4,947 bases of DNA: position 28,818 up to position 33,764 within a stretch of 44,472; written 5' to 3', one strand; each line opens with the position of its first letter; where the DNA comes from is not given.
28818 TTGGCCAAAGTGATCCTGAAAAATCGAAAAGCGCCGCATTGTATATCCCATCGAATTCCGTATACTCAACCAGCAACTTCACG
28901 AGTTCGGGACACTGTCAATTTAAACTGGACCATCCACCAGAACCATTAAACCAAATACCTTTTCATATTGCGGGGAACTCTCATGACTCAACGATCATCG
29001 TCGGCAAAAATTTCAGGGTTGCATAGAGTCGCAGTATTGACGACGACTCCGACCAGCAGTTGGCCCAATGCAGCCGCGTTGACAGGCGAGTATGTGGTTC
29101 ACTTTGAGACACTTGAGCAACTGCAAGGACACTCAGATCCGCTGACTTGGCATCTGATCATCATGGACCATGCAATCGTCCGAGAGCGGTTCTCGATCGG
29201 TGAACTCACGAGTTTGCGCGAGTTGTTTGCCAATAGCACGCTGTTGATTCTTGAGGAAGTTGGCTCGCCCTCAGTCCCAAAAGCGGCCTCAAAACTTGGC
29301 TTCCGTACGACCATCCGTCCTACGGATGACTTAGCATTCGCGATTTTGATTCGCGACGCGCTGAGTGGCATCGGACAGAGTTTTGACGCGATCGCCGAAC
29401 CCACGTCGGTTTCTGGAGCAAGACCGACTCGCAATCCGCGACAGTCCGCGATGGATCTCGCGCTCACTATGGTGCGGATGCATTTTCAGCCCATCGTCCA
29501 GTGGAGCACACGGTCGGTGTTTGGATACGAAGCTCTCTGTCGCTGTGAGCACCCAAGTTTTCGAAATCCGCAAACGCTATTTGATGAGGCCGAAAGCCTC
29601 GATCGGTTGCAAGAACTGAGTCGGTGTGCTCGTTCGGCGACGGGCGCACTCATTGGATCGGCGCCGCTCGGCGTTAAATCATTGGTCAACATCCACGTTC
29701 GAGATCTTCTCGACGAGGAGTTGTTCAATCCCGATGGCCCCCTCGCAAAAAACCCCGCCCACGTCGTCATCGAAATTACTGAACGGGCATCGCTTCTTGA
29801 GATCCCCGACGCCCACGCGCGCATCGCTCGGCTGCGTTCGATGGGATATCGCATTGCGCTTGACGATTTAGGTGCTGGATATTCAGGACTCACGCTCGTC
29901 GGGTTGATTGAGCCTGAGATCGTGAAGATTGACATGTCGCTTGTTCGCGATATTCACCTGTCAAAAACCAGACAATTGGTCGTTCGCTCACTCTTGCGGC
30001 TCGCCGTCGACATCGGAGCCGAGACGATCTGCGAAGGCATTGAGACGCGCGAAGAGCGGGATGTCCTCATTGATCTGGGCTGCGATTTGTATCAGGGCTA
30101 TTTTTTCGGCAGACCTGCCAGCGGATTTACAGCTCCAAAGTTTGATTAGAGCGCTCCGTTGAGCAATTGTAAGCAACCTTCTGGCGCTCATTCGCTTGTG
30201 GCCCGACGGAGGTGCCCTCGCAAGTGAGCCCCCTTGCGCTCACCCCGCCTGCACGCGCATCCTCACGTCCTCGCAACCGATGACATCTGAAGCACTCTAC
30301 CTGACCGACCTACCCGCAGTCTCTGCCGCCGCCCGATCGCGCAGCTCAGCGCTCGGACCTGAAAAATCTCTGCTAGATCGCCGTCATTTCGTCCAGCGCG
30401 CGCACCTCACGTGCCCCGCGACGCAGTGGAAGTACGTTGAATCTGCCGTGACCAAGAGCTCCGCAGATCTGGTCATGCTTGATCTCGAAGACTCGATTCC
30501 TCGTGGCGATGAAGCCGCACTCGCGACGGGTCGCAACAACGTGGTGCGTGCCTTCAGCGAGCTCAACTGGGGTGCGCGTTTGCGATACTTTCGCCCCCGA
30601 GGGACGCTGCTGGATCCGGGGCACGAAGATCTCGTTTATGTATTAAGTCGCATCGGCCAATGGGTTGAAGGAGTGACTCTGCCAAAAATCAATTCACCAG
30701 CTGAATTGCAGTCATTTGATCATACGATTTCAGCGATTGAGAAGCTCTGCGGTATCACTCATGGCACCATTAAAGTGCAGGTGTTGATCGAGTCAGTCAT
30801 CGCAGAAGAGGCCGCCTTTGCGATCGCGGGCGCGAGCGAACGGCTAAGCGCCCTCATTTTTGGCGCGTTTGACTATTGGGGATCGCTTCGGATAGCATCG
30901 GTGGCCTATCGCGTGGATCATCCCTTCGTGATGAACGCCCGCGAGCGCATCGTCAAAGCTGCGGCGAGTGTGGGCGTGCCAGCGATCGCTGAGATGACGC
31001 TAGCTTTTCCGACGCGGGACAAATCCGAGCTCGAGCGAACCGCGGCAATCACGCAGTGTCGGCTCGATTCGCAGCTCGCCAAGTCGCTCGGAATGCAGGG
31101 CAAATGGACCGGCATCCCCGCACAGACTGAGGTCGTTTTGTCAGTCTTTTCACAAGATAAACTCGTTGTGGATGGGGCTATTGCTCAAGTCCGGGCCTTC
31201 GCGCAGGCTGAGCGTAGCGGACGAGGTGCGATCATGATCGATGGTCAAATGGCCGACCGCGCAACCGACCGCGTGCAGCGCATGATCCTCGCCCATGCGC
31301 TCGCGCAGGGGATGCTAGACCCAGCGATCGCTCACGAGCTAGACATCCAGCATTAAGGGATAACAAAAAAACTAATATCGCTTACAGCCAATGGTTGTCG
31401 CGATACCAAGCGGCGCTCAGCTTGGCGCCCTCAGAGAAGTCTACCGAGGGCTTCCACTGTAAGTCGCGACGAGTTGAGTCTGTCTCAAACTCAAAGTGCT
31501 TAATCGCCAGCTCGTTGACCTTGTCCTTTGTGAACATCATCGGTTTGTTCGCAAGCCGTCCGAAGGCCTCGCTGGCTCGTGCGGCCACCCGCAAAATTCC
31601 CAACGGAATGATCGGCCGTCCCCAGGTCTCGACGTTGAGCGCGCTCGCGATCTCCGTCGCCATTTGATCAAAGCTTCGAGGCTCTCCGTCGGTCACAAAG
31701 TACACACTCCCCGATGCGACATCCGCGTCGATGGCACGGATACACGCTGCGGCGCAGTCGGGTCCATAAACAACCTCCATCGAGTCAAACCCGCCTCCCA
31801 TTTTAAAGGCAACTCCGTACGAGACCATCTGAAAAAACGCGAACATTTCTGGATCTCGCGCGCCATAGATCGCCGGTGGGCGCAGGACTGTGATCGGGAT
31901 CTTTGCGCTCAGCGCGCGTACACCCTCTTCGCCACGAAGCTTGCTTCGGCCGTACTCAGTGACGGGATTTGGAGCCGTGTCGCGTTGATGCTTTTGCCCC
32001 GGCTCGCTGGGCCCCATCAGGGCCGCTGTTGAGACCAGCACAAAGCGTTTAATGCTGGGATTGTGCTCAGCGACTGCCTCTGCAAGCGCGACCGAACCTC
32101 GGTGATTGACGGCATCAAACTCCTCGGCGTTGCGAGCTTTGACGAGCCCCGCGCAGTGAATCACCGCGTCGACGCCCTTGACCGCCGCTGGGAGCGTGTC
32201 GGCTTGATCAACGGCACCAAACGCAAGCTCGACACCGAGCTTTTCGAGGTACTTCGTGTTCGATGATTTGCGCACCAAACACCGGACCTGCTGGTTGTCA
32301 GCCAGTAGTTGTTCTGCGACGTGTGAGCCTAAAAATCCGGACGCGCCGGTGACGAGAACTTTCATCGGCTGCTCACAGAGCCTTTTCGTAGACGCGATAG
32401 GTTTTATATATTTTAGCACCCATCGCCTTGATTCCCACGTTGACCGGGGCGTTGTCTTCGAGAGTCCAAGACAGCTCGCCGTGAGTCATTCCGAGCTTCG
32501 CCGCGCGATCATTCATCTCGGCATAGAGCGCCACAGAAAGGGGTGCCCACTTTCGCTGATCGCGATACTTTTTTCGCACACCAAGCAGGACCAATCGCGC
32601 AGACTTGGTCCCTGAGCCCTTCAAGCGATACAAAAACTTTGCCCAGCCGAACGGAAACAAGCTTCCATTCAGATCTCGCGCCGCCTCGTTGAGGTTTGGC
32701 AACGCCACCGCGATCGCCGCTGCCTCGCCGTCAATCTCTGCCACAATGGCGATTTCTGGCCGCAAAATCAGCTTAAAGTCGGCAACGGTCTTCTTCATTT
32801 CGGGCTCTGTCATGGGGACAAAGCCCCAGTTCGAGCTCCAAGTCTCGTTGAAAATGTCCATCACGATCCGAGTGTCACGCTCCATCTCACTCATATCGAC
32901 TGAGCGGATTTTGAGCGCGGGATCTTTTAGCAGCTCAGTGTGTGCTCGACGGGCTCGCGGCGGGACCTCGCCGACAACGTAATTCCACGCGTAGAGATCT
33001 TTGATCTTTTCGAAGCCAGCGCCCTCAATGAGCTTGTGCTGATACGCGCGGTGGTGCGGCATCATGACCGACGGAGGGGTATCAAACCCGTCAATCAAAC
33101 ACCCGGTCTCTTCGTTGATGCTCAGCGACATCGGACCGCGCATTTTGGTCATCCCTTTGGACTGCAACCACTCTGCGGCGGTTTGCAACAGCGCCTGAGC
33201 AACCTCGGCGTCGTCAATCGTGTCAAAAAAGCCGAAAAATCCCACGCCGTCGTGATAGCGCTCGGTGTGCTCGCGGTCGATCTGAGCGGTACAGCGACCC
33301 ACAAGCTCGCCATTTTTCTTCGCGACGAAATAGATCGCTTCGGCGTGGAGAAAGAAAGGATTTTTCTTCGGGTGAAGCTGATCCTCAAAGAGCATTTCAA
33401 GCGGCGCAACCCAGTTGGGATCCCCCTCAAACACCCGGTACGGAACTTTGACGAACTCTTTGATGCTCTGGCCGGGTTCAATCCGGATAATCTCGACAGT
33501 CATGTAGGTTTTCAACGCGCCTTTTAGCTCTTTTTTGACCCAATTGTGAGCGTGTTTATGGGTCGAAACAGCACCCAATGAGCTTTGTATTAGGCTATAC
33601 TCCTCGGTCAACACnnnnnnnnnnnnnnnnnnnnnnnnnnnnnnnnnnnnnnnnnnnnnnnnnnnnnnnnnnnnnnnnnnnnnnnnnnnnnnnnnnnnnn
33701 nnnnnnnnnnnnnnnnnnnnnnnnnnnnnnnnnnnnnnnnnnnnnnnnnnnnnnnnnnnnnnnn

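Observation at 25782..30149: Compact c-di-GMP module: PilZ-kinase, REC-GGDEF cyclase and EAL phosphodiesterase as immediate neighbours, nested between the two pil halves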

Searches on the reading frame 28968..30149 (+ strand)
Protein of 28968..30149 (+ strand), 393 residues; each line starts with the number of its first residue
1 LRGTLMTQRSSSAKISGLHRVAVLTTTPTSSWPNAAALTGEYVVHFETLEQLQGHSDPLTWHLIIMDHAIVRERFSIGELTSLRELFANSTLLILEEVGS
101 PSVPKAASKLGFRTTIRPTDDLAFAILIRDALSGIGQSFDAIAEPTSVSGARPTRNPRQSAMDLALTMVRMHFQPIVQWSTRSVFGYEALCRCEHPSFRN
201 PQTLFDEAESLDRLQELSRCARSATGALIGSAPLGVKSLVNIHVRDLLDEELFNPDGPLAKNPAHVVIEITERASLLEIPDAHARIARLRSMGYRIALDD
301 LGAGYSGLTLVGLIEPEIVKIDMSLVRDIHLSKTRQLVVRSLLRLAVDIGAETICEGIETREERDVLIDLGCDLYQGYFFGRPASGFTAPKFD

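Call 7: search_protein_families(library=pfam, proteins=[window:28968-30149:+], max_evalue=0.01)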
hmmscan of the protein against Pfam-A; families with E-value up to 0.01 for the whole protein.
window:28968-30149:+ (393 aa): 1 family
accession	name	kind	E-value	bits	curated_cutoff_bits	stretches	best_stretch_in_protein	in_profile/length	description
PF00563.25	EAL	-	1.4e-49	169.1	31.3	1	169-383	13-236/236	EAL domain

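Call 30: search_protein_families(library=ncbifam, proteins=[window:28983-30149:+], max_evalue=0.001)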
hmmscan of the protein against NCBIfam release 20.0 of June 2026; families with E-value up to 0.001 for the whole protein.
window:28983-30149:+ (388 aa): 14 families
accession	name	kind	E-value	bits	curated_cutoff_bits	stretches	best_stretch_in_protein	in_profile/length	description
NF052265.1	EAL_dom_RimA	equivalog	4.7e-35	121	430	1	282-379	137-234/248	S6 modification regulatory phosphodiesterase RimA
NF045675.1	PhdiestaseDibA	equivalog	2.9e-27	95.3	980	1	162-380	389-617/623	phosphodiesterase DibA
NF007839.0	PRK10551.1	equivalog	9.8e-25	87.1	461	1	167-379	280-501/518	cyclic di-GMP phosphodiesterase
NF007474.0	PRK10060.1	equivalog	1.7e-24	86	782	1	164-380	422-646/663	cyclic di-GMP phosphodiesterase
NF008467.0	PRK11359.1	equivalog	2.2e-21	75.6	857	1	163-385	557-789/800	oxygen-sensing cyclic-di-GMP phosphodiesterase DosP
NF053781.1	cdiGMPphdstlr2612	equivalog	6.9e-20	70.3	1600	1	163-379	1028-1256/1268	Tlr1612 family c-di-GMP phosphodiesterase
NF052458.1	PhdiestGepA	equivalog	8.2e-20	70.6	1200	1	166-379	607-832/840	phosphodiesterase GepA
NF052596.1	RR_EAL_PvrR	equivalog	8.9e-19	67.4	580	1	256-378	257-379/398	response regulator cyclic di-GMP phosphodiesterase PvrR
NF051476.1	CDiGphdiTpdA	equivalog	4.1e-18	65.5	1000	1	258-375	450-567/570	cyclic di-GMP phosphodiesterase TpdA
NF008807.1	PRK11829.1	equivalog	1.8e-17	62.7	733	1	257-379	531-653/670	biofilm formation regulator HmsP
NF008281.1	PRK11059.1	equivalog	3.2e-14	52.2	663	1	227-378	481-629/633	RNase E specificity factor CsrD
NF007298.0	PRK09776.1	equivalog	5.1e-13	47.8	1135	1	226-379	948-1097/1111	diguanylate cyclase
NF045673.1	c-di-GMPRcptLapD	equivalog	1.5e-09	36.7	1020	1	256-379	523-645/647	cyclic di-GMP receptor LapD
NF008617.0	PRK11596.1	equivalog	1.1e-07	31.5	190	1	278-380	143-244/255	cyclic-guanylate-specific phosphodiesterase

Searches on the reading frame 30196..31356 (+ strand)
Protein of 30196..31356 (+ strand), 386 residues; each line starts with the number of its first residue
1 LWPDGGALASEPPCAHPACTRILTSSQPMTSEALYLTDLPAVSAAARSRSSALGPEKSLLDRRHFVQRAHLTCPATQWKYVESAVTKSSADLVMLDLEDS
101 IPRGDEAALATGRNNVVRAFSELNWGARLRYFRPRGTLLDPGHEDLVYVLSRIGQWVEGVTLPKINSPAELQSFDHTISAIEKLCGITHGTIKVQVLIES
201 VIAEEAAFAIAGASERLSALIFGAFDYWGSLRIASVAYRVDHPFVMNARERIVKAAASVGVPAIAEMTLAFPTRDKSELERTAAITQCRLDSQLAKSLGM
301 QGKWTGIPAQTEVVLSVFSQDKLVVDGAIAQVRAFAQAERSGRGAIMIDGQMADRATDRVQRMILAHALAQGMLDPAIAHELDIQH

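Call 7: search_protein_families(library=pfam, proteins=[window:30196-31356:+], max_evalue=0.01)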
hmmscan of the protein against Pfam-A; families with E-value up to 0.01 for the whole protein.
window:30196-31356:+ (386 aa): 3 families
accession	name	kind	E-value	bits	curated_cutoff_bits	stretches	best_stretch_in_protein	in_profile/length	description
PF03328.21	HpcH_HpaI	-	9.4e-20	71.3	25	1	83-283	15-205/221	HpcH/HpaI aldolase/citrate lyase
PF22484.2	DUF6986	-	3.5e-13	49.6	27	1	160-374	167-384/408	Domain of unknown function (DUF6986)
PF01274.28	MS_TIM-barrel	-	3.9e-13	49.4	26.4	1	161-322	51-223/248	Malate synthase, TIM barrel domain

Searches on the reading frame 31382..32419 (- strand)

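Call 7: search_protein_families(library=pfam, proteins=[window:31382-32419:-], max_evalue=0.01)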
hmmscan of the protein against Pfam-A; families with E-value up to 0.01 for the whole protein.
window:31382-32419:- (345 aa): 11 families
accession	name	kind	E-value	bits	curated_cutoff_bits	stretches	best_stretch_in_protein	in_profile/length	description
PF01370.27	Epimerase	-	5.8e-32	111.5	20.9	1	21-236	1-233/240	NAD dependent epimerase/dehydratase family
PF01073.25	3Beta_HSD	-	3.5e-24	85.7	22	1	22-265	1-272/280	3-beta hydroxysteroid dehydrogenase/isomerase family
PF07993.18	NAD_binding_4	-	1.7e-20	73.7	20.1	2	80-205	86-228/258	Male sterility protein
PF13460.12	NAD_binding_10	-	4.1e-19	69.6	27.2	1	25-184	1-146/184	NAD(P)H-binding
PF04321.23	RmlD_sub_bind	-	2.4e-18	66.6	27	1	19-197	1-164/287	RmlD substrate binding domain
PF16363.11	GDP_Man_Dehyd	-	1.9e-16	60.9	27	1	22-332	1-329/332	GDP-mannose 4,6 dehydratase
PF05368.20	NmrA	-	8.2e-14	52.3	27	1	20-171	4-138/298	NmrA-like family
PF02719.21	Polysacc_synt_2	-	3.4e-05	23.6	20.2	1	21-132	1-129/293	Polysaccharide biosynthesis protein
PF00106.31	adh_short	-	0.0013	18.7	26.6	1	21-104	3-99/195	short chain dehydrogenase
PF16912.11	Glu_dehyd_C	-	0.0014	18.5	34.9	1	10-113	23-129/211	Glucose dehydrogenase C-terminus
PF03435.24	Sacchrp_dh_NADP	-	0.0056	17.5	25.1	1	21-93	1-79/129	Saccharopine dehydrogenase NADP binding domain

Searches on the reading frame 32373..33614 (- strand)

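Call 7: search_protein_families(library=pfam, proteins=[window:32373-33614:-], max_evalue=0.01)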
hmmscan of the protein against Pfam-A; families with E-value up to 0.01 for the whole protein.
window:32373-33614:- (413 aa): 1 family
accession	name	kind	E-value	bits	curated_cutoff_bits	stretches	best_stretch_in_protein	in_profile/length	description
PF00583.31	Acetyltransf_1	-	7.5e-06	26.7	20.7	1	78-157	18-95/116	Acetyltransferase (GNAT) family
